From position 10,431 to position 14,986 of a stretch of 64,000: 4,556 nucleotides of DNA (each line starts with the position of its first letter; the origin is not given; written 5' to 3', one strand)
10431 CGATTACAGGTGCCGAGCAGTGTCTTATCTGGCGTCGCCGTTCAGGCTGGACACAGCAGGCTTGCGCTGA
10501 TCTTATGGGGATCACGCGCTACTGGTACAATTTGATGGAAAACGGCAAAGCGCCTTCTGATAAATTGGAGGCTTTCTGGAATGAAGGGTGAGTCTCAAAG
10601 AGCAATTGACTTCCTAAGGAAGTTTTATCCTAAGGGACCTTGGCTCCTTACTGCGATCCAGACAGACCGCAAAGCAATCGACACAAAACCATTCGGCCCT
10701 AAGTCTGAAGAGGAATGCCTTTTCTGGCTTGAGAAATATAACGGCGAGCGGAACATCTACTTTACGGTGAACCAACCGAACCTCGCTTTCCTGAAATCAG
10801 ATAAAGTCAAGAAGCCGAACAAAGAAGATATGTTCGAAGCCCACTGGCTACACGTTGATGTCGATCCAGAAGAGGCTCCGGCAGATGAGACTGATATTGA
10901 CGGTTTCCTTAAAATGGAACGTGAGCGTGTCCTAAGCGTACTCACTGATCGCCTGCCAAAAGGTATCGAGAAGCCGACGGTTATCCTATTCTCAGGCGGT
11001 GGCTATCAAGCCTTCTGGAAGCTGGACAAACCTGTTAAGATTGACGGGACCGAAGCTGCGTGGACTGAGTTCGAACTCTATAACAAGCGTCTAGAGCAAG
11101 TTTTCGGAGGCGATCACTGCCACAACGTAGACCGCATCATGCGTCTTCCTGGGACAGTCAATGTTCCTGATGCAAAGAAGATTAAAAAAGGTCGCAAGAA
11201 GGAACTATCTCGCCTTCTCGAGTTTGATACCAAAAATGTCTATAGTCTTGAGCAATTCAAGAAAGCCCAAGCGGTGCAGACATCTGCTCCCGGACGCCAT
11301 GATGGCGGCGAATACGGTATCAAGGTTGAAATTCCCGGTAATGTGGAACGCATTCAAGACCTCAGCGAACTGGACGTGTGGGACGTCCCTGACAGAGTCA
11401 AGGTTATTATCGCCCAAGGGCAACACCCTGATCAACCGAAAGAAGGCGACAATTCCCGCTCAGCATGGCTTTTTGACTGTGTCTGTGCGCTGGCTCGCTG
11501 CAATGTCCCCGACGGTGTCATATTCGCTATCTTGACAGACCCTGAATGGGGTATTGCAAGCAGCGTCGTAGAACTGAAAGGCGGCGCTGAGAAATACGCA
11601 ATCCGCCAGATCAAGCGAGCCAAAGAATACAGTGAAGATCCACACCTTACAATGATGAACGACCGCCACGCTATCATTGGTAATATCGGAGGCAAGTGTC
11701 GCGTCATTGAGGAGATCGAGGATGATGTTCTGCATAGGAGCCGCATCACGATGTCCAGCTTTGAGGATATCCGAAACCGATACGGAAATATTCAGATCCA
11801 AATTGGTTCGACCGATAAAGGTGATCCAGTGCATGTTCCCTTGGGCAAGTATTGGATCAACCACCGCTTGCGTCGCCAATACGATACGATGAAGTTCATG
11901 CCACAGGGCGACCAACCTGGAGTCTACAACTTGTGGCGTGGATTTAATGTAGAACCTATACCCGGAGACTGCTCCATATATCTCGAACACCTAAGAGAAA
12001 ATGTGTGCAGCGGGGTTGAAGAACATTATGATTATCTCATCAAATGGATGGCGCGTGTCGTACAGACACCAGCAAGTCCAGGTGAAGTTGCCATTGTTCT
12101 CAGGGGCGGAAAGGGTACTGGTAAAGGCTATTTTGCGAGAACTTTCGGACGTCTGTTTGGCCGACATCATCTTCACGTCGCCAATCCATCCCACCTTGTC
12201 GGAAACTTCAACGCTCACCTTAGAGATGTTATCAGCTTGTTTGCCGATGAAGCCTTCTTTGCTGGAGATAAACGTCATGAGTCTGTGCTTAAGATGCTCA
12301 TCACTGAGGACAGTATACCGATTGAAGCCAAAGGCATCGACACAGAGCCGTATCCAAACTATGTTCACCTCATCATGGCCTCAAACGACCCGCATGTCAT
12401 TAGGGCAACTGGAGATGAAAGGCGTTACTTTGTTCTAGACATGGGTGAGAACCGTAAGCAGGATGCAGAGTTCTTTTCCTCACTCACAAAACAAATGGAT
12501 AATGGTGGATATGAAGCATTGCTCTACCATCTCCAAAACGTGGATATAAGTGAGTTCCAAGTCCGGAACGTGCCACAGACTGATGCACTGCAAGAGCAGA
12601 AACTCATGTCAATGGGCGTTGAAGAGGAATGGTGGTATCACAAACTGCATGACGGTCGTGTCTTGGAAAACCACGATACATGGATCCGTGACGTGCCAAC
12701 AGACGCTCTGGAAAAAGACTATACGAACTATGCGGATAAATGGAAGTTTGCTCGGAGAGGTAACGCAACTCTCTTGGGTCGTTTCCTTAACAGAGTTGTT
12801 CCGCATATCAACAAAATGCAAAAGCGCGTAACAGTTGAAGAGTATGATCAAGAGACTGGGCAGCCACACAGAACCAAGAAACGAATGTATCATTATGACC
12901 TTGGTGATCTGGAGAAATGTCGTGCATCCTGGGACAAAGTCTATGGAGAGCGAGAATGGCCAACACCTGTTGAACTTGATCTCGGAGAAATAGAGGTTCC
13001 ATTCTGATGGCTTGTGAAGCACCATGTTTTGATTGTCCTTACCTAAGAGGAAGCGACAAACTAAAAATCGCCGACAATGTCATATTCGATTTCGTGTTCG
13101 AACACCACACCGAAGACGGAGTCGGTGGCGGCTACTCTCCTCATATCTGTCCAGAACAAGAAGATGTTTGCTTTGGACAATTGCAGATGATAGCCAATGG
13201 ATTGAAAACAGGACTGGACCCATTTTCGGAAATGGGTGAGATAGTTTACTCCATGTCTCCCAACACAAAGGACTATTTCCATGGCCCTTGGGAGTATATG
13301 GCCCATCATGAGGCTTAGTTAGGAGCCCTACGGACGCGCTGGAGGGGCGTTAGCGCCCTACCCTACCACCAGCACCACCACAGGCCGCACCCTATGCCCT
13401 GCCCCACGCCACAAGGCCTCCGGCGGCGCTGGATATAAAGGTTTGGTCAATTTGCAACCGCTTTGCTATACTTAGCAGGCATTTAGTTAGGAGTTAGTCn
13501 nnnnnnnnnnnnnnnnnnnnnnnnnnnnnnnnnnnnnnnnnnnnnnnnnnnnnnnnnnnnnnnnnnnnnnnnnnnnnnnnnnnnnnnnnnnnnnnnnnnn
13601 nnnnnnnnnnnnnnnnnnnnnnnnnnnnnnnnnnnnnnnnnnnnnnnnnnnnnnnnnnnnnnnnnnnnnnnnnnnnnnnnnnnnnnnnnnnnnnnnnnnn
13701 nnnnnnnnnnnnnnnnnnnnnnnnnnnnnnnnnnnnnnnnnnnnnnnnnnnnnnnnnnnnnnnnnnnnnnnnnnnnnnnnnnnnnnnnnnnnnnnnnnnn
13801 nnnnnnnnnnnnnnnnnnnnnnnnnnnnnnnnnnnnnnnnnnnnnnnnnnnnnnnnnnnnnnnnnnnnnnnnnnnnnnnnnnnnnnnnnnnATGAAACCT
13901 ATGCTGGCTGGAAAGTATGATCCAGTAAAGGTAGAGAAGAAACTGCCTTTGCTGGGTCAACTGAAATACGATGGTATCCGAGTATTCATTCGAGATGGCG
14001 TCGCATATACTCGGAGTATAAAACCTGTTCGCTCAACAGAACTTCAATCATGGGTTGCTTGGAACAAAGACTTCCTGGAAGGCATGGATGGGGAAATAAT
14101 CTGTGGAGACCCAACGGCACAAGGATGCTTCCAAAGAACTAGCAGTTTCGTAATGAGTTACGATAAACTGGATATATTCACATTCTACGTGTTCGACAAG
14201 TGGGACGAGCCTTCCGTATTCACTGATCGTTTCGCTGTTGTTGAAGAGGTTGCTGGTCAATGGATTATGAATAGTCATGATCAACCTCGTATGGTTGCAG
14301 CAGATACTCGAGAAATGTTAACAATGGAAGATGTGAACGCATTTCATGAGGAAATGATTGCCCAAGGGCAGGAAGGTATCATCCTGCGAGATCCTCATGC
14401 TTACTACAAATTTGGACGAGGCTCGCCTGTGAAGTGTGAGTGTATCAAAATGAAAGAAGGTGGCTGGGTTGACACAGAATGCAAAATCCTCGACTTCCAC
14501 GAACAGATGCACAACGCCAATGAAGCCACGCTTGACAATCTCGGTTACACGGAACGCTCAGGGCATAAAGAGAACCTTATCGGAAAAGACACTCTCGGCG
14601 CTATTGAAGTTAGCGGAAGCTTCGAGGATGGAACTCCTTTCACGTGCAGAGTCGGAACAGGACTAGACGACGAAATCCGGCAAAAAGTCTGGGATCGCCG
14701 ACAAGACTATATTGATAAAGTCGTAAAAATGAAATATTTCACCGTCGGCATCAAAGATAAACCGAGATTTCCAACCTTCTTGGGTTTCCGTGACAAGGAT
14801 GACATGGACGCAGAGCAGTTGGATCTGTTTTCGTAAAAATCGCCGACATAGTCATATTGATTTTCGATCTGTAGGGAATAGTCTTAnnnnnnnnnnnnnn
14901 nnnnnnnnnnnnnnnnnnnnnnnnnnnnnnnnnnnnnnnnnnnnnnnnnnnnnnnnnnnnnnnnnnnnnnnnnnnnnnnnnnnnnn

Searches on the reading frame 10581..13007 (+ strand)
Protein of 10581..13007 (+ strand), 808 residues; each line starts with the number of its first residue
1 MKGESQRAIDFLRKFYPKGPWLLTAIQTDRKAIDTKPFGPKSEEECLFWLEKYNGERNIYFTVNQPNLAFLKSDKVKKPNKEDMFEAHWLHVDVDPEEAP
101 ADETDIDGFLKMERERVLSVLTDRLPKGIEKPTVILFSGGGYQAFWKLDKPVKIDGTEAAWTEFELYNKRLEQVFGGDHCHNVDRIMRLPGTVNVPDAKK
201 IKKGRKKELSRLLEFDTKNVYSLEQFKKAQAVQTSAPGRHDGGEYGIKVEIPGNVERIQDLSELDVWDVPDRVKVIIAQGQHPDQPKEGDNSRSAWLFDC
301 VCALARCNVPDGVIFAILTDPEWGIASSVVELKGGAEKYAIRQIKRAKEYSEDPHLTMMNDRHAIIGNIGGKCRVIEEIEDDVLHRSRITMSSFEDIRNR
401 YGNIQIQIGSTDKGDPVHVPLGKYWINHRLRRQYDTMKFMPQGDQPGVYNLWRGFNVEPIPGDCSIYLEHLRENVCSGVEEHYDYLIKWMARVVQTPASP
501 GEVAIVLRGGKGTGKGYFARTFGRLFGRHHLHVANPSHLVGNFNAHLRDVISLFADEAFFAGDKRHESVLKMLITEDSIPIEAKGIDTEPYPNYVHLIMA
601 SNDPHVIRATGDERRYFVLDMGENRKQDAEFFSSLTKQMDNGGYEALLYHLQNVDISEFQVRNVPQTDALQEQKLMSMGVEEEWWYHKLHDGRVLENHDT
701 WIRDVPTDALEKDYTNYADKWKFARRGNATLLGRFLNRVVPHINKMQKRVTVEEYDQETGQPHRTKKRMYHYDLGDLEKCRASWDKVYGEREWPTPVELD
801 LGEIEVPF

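Call 11: search_protein_families(library=pfam, proteins=[window:10581-13007:+], max_evalue=0.01)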
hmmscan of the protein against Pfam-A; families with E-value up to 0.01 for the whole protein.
window:10581-13007:+ (808 aa): 3 families
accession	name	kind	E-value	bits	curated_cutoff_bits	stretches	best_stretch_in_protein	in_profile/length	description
PF19263.5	DUF5906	-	6.7e-21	75.5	27.6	1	507-615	1-114/114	Family of unknown function (DUF5906)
PF16793.10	RepB_primase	-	6.5e-06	26.6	24.3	1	130-232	84-181/186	RepB DNA-primase N-terminal domain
PF05272.17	VapE-like_dom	-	0.0039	17.1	25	1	484-638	30-180/217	Virulence-associated protein E-like domain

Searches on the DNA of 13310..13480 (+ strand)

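Call 75: search_dna_similar(query=window:13310-13480:+, collection=phages, mode=distant, max_evalue=1, max_rows=15)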
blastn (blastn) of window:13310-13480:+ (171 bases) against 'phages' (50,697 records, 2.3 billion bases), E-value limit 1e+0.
Records with a match: 2; places in all: 2; records where one place covers at least 80% of the query: 0.
Best place of each record, by identity: 90-95% 2.
By first word of the organism name: Halorubrum 1; Thermus 1.
By host as written in the record: Halorubrum sp. 1; Thermus thermophilus HB8 1.
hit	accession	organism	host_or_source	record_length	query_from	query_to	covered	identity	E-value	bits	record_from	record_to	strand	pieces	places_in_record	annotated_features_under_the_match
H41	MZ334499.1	Halorubrum virus HRTV-22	Halorubrum sp.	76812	54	85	19%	90.6%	1e-1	42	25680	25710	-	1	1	putative adhesin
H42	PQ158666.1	Thermus phage P23-45_stolb3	Thermus thermophilus HB8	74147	41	70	18%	90.0%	5e-1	39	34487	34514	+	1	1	hypothetical protein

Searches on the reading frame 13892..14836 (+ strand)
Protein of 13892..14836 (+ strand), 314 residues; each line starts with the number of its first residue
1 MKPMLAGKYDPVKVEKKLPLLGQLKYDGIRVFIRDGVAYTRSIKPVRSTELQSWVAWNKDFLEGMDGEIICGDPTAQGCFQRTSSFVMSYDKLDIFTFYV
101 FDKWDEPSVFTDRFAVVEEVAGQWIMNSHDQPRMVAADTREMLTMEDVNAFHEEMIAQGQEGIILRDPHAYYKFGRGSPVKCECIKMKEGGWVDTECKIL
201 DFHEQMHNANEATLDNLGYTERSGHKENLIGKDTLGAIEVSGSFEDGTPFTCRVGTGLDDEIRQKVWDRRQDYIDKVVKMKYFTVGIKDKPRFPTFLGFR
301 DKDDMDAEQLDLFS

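Call 54: search_protein_families(library=phrogs, proteins=[window:13892-14836:+], max_evalue=0.0001)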
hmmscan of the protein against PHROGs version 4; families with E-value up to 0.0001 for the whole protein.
window:13892-14836:+ (314 aa): 1 family
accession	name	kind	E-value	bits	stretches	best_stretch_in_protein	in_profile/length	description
phrog_114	-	DNA, RNA and nucleotide metabolism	4e-53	181.9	1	1-306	221-504/634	ATP-dependent DNA ligase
